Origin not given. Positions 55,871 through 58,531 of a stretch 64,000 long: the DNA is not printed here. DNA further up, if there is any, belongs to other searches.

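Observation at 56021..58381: Bacterial receptor-like kinase: Hanks Ser/Thr kinase - TM - extracellular leucine-rich repeats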

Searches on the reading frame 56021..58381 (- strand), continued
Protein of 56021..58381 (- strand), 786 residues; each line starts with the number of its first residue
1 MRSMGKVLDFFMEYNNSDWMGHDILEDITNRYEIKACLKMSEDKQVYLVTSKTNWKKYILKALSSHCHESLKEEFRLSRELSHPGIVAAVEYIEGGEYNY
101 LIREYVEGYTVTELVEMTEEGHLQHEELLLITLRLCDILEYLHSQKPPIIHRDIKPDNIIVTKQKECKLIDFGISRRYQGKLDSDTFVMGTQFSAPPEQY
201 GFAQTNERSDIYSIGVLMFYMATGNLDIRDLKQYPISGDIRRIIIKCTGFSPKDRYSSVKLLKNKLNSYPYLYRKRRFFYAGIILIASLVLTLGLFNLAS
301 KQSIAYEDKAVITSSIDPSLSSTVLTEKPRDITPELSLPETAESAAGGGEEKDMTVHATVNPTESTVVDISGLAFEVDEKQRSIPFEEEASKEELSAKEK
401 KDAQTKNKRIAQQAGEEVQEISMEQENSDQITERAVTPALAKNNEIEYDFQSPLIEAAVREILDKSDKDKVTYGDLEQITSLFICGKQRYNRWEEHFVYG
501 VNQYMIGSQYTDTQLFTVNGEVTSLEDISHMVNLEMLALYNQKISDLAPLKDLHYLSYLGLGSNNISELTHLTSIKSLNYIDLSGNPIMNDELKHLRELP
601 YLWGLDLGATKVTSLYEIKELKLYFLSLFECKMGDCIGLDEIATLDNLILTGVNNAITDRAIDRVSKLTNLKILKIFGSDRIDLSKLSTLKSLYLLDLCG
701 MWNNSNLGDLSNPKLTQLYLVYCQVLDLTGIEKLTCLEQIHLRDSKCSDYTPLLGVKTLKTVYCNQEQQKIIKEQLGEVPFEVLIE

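Call 9: find_encoding_contigs(protein=P0001, flank=6000, max_places=3)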
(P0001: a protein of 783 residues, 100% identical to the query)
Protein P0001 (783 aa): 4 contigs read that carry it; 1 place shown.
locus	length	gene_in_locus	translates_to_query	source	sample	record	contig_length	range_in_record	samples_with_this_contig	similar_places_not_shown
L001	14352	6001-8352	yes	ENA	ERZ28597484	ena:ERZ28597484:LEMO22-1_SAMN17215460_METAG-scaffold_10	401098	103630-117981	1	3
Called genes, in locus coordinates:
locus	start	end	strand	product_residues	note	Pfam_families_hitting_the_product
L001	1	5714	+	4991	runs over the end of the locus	PF19077:Big_13 (faint), PF09430:EMC7_beta-sandw (faint), PF13750:Big_3_3 (faint), PF14686:fn3_3 (faint), PF13620:CarboxypepD_reg, PF17210:SdrD_B (weak), PF00395:SLH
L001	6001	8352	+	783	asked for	PF00069:Pkinase, PF01636:APH (faint), PF03109:ABC1 (weak), PF07714:PK_Tyr_Ser-Thr, PF12799:LRR_4 (faint), PF23598:LRR_14 (faint)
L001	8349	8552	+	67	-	-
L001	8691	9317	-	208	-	PF00081:Sod_Fe_N, PF02777:Sod_Fe_C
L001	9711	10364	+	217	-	PF06971:Put_DNA-bind_N, PF02629:CoA_binding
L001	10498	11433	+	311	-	PF00126:HTH_1, PF03466:LysR_substrate (weak)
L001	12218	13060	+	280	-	PF10418:DHODB_Fe-S_bind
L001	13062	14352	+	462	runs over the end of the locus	PF14691:Fer4_20, PF01266:DAO (faint), PF01494:FAD_binding_3 (faint), PF07992:Pyr_redox_2, PF13450:NAD_binding_8 (weak), PF13738:Pyr_redox_3 (weak), PF01262:AlaDh_PNT_C (weak), PF00070:Pyr_redox, +3 more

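Call 11: find_related_loci(query=A1, collection=genome_contigs, flank=5000)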
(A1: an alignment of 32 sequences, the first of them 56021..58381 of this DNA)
Query A1 (786 aa) in genome_contigs; peptide patterns used: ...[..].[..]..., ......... (x = any residue, [..] = any of these).
600 stretches matched a pattern (row limit reached: there are more); 596 encode a relative of the query (tblastn E <= 1e-3); the best 80 are kept; 80 distinct loci.
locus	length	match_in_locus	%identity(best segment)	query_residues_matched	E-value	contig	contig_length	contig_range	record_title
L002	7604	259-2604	64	3-785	0e+0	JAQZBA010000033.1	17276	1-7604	MAG: Herbinix sp. isolate L_E1_T20_B_bin.7 scaffold_3054, whole genome shotgun sequence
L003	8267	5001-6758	38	31-783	3e-56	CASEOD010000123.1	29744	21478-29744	uncultured Eubacteriales bacterium isolate CO.O21.metabat-bins.24 genome assembly, contig: CO.O21.metabat-bins.24.fa_k14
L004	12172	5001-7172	37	27-781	6e-38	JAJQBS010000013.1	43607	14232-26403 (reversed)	MAG: Lachnospiraceae bacterium isolate C.4_5 NODE_106_length_43607_cov_17.839732, whole genome shotgun sequence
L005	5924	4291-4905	41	101-298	4e-35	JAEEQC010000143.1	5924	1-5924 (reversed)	MAG: Lachnospiraceae bacterium isolate Tb.RUG.326 NODE_62179_length_5924_cov_1.656719, whole genome shotgun sequence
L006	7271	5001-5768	35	39-291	6e-34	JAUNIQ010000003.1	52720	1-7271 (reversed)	MAG: Bacillota bacterium isolate S28M_St_metabat_84 NODE_391_length_52720_cov_7.052692, whole genome shotgun sequence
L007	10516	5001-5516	39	101-266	1e-31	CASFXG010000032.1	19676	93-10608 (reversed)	uncultured Coriobacteriaceae bacterium isolate B57_L4_331331_idba_bin.30 genome assembly, contig: B57_L4_331331_idba_bin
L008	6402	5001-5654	35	40-268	1e-31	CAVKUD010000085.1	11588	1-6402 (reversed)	Senegalimassilia sp. isolate H07656-L1_cleanbin_000016 genome assembly, contig: Spades_H07656-L1_contig_1781, whole geno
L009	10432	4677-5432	32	23-304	4e-31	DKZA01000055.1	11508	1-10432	MAG TPA_asm: Lachnospiraceae bacterium UBA7086 UBA7086_contig_17450, whole genome shotgun sequence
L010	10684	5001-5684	36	33-271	8e-31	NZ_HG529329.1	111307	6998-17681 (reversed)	Faecalimicrobium dakarense strain FF1, whole genome shotgun sequence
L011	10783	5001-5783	30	26-268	7e-30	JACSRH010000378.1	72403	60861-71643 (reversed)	MAG: Caldilineaceae bacterium isolate CH5 contig-70_189, whole genome shotgun sequence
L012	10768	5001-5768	30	30-268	1e-29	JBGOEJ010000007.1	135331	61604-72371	MAG: Candidatus Fervidibacter canadensis isolate 3300025775_14 Ga0209276_100153, whole genome shotgun sequence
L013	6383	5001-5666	33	31-275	1e-28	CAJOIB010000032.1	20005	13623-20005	uncultured Selenomonadaceae bacterium isolate Red_deer_4_mag_35 genome assembly, contig: scaffold_6237, whole genome sho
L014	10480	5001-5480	40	69-239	2e-27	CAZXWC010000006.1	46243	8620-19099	MAG TPA_asm: uncultured Peptostreptococcaceae bacterium isolate binchicken_co218_119 genome assembly, contig: NODE_462_l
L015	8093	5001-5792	27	24-268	3e-27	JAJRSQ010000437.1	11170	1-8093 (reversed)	MAG: Chloroflexota bacterium isolate Dive96_bin1.126 k141_4798811, whole genome shotgun sequence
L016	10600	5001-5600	34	75-286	7e-27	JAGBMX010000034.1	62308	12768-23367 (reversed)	MAG: Selenomonadaceae bacterium isolate RGIG9261 Water_deer_Rumen.Co__c190642, whole genome shotgun sequence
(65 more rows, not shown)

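Call 13: find_encoding_contigs(protein=P0007, flank=4000, max_places=1)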
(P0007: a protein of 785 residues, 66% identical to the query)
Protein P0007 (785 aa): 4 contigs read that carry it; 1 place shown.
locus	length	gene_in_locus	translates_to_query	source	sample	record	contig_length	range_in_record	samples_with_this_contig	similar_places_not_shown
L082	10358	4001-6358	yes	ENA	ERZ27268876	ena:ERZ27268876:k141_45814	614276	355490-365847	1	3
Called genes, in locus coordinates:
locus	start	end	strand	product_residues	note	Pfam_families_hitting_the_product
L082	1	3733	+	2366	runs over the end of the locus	-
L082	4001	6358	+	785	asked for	PF00069:Pkinase, PF01636:APH (faint), PF03109:ABC1 (weak), PF07714:PK_Tyr_Ser-Thr, PF12799:LRR_4 (faint), PF23598:LRR_14 (weak)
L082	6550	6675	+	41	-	-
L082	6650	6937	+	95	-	PF07876:Dabb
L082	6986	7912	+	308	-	PF12804:NTP_transf_3, PF00126:HTH_1 (weak)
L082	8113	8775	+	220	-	-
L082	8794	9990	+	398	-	PF00108:Thiolase_N, PF02803:Thiolase_C, PF22691:Thiolase_C_1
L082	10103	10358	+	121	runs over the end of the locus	-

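Call 14: find_encoding_contigs(protein=P0016, flank=4000, max_places=1)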
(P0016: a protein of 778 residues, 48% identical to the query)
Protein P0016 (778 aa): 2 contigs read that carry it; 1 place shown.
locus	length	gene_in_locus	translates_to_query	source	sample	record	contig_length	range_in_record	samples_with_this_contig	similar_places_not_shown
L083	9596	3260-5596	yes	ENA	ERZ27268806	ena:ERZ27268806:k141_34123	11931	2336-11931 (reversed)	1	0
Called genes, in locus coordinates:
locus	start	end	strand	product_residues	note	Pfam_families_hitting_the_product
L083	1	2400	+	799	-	?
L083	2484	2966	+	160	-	-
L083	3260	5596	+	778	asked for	PF00069:Pkinase, PF01636:APH (faint), PF07714:PK_Tyr_Ser-Thr, PF03109:ABC1 (weak), PF23598:LRR_14 (faint), PF23952:LRR_EndoS (faint), PF12799:LRR_4 (weak)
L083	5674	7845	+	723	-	PF00069:Pkinase, PF01636:APH (faint), PF07714:PK_Tyr_Ser-Thr, PF03109:ABC1 (weak), PF13855:LRR_8 (faint), PF23952:LRR_EndoS (faint), PF23598:LRR_14 (faint), PF12799:LRR_4 (faint)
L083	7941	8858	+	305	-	PF01070:FMN_dh, PF03060:NMO (weak), PF01070:FMN_dh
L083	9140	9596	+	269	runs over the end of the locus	PF09479:Flg_new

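Call 15: find_encoding_contigs(protein=P0030, flank=4000, max_places=1)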
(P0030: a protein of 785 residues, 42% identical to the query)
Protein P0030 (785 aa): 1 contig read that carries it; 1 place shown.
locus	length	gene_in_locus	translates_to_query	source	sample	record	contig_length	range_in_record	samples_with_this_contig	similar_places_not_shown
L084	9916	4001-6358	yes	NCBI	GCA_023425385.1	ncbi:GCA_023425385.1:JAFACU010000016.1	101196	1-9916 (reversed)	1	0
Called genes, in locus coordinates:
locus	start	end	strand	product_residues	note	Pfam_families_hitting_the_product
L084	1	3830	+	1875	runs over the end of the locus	PF02368:Big_2 (weak), PF26182:Ig_NUP210_5th (faint), PF26918:Ig_Eae (faint), PF02368:Big_2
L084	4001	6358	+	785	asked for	PF00069:Pkinase, PF07714:PK_Tyr_Ser-Thr, PF03109:ABC1 (weak), PF14531:Kinase-like (weak), PF12799:LRR_4 (faint), PF23211:LRR_LRWD1 (faint), PF23598:LRR_14 (weak), PF13855:LRR_8 (faint)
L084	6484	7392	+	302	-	PF13353:Fer4_12 (faint), PF04055:Radical_SAM (weak)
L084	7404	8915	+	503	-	PF05958:tRNA_U5-meth_tr, PF02475:TRM5-TYW2_MTfase (faint), PF03602:Cons_hypoth95, PF05175:MTS (weak), PF13649:Methyltransf_25 (faint), PF13847:Methyltransf_31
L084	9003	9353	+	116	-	PF16289:PIN_12 (weak)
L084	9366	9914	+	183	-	?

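Call 16: find_encoding_contigs(protein=P0038, flank=4000, max_places=1)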
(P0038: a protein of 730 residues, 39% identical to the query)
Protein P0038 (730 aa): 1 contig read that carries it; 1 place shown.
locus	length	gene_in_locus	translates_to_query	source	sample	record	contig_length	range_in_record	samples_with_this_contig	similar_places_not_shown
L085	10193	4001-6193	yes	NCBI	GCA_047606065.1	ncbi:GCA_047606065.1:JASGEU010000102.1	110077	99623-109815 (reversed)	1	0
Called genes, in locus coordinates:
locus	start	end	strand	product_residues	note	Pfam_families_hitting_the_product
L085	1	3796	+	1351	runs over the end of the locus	?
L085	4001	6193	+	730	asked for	PF00069:Pkinase, PF07714:PK_Tyr_Ser-Thr, PF03109:ABC1, PF12799:LRR_4 (faint), PF23598:LRR_14 (faint), PF13855:LRR_8 (faint)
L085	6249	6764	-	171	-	-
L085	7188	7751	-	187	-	PF13563:2_5_RNA_ligase2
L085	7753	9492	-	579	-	PF07973:tRNA_SAD, PF00587:tRNA-synt_2b, PF03129:HGTP_anticodon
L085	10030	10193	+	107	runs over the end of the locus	PF03551:PadR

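Call 17: find_encoding_contigs(protein=P0082, flank=4000, max_places=1)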
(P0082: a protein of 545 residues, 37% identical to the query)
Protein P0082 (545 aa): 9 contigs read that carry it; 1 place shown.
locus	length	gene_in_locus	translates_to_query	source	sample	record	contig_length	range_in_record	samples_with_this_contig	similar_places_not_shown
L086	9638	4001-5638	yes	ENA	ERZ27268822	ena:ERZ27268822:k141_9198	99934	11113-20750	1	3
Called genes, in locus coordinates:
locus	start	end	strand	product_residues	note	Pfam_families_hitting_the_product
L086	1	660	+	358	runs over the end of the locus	PF02653:BPD_transp_2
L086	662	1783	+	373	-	PF02653:BPD_transp_2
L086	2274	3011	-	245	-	PF09860:DUF2087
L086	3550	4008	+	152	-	-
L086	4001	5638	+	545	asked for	PF00069:Pkinase, PF07714:PK_Tyr_Ser-Thr, PF12799:LRR_4 (weak)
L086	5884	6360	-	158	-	PF02142:MGS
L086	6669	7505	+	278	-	PF10086:YhfC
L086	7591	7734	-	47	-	-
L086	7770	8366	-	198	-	-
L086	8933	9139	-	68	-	-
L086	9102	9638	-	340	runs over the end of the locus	PF00294:PfkB, PF08543:Phos_pyr_kin (weak)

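Call 21: find_encoding_contigs(protein=P0002, flank=8000, max_places=1)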
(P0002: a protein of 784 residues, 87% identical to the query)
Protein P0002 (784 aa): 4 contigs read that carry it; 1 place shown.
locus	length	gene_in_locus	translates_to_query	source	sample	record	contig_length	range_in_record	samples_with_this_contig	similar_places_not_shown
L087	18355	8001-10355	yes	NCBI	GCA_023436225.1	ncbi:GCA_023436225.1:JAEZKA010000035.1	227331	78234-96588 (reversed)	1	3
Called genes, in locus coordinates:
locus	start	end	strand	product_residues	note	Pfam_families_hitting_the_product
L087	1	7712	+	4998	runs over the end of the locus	PF19077:Big_13 (faint), PF13750:Big_3_3 (faint), PF09136:Glucodextran_B (faint), PF13620:CarboxypepD_reg, PF15418:DUF4625 (faint), PF00395:SLH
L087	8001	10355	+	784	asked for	PF00069:Pkinase, PF01636:APH (faint), PF07714:PK_Tyr_Ser-Thr, PF03109:ABC1 (weak), PF12799:LRR_4 (faint), PF23598:LRR_14 (weak)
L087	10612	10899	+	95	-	PF07876:Dabb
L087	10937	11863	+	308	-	PF12804:NTP_transf_3, PF00126:HTH_1 (weak)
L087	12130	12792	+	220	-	-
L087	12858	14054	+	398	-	PF00108:Thiolase_N, PF02803:Thiolase_C, PF22691:Thiolase_C_1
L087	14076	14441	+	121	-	PF12172:zf-ChsH2 (weak)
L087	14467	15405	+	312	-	PF11392:AllH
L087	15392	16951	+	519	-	PF27530:HMA_AllF_N, PF02629:CoA_binding, PF13607:Succ_CoA_lig (weak), PF00549:Ligase_CoA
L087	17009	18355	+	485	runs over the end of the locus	PF06545:AllG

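Call 22: find_encoding_contigs(protein=P0003, flank=8000, max_places=1)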
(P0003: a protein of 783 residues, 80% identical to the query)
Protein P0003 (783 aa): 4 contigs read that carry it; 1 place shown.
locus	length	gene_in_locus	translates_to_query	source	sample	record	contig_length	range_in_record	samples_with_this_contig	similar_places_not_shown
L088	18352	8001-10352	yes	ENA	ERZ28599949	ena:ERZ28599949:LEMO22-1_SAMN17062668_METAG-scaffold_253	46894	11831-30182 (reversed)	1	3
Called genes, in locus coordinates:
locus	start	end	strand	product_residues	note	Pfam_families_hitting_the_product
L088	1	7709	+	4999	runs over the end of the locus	PF19077:Big_13 (faint), PF07210:DUF1416 (faint), PF13715:CarbopepD_reg_2 (faint), PF22904:NOMO1-like_2nd (faint), PF09430:EMC7_beta-sandw (faint), PF13750:Big_3_3 (faint), PF13620:CarboxypepD_reg, PF00395:SLH, +3 more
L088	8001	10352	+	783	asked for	PF00069:Pkinase, PF01636:APH (faint), PF07714:PK_Tyr_Ser-Thr, PF03109:ABC1 (weak), PF12799:LRR_4 (faint), PF23598:LRR_14 (faint)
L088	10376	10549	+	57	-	-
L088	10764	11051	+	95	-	PF07876:Dabb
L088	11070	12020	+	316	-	PF12804:NTP_transf_3, PF00126:HTH_1 (weak)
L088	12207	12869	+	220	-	-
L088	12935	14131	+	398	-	PF00108:Thiolase_N, PF02803:Thiolase_C, PF22691:Thiolase_C_1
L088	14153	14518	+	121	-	PF12172:zf-ChsH2 (weak)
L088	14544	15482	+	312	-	PF11392:AllH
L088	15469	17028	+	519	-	PF27530:HMA_AllF_N, PF02629:CoA_binding (weak), PF00549:Ligase_CoA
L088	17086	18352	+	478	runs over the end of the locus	PF06545:AllG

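Call 23: find_encoding_contigs(protein=P0010, flank=8000, max_places=1)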
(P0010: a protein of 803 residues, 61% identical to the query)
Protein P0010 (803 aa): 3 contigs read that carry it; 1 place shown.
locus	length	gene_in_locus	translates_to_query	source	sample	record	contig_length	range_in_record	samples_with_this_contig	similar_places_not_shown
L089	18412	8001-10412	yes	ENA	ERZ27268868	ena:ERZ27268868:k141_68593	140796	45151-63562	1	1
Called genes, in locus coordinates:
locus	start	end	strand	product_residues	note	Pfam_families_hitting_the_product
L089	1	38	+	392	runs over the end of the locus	PF07905:PucR, PF13556:HTH_30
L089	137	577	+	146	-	-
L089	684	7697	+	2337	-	-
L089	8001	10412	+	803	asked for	PF00069:Pkinase, PF07714:PK_Tyr_Ser-Thr, PF03109:ABC1 (faint), PF23952:LRR_EndoS (faint), PF12799:LRR_4 (faint), PF23598:LRR_14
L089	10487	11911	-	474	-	PF07995:GSDH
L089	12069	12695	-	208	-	PF00081:Sod_Fe_N, PF02777:Sod_Fe_C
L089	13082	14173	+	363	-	PF01872:RibD_C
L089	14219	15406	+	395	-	PF00926:DHBP_synthase, PF00925:GTP_cyclohydro2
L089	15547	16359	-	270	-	PF07883:Cupin_2 (weak), PF00165:HTH_AraC (weak), PF12833:HTH_18, PF00165:HTH_AraC (weak)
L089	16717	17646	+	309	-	PF00528:BPD_transp_1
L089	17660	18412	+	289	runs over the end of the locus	PF00528:BPD_transp_1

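Call 25: search_protein_families(library=pfam, proteins=[L089:684-7697:+, L084:3-3830:+, L085:2-3796:+, L083:1-2400:+, L083:2484-2966:+, L086:3550-4008:+, L089:137-577:+], max_evalue=0.01)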
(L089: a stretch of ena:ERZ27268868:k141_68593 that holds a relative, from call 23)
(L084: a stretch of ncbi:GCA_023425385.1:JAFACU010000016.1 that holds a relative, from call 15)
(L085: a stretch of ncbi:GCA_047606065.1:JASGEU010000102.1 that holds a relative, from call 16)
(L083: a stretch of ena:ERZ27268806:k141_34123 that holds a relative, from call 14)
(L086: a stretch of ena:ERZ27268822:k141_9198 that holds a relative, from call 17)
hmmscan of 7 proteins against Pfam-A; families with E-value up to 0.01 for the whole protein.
L089:684-7697:+ (2337 aa): 3 families
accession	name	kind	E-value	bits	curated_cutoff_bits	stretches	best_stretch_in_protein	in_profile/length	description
PF02368.24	Big_2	-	1.5e-13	50.9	22.8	2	119-191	4-77/79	Bacterial Ig-like domain (group 2)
PF25354.1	Ig_NUP210_16th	-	7.9e-07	28.9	27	0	43-106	6-71/72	NUP210-like, Ig-like domain 16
PF22359.2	Big-like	-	0.0025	18.5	27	0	75-99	12-36/48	Bacterial Ig-like domain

L084:3-3830:+ (1275 aa): 0 families

L085:2-3796:+ (1264 aa): 0 families

L083:1-2400:+ (799 aa): 0 families

L083:2484-2966:+ (160 aa): 0 families

L086:3550-4008:+ (152 aa): 1 family
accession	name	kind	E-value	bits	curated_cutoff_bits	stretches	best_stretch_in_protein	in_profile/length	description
PF13560.12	HTH_31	-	0.0053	17.5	27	1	47-101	9-64/64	Helix-turn-helix domain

L089:137-577:+ (146 aa): 3 families
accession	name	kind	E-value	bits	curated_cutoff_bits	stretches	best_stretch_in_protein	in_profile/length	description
PF13560.12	HTH_31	-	0.0011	19.7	27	1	42-96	8-63/64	Helix-turn-helix domain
PF12844.13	HTH_19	-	0.0017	18.7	30.2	1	41-92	5-56/64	Helix-turn-helix domain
PF01381.28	HTH_3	-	0.0033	17.9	23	1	46-92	7-53/55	Helix-turn-helix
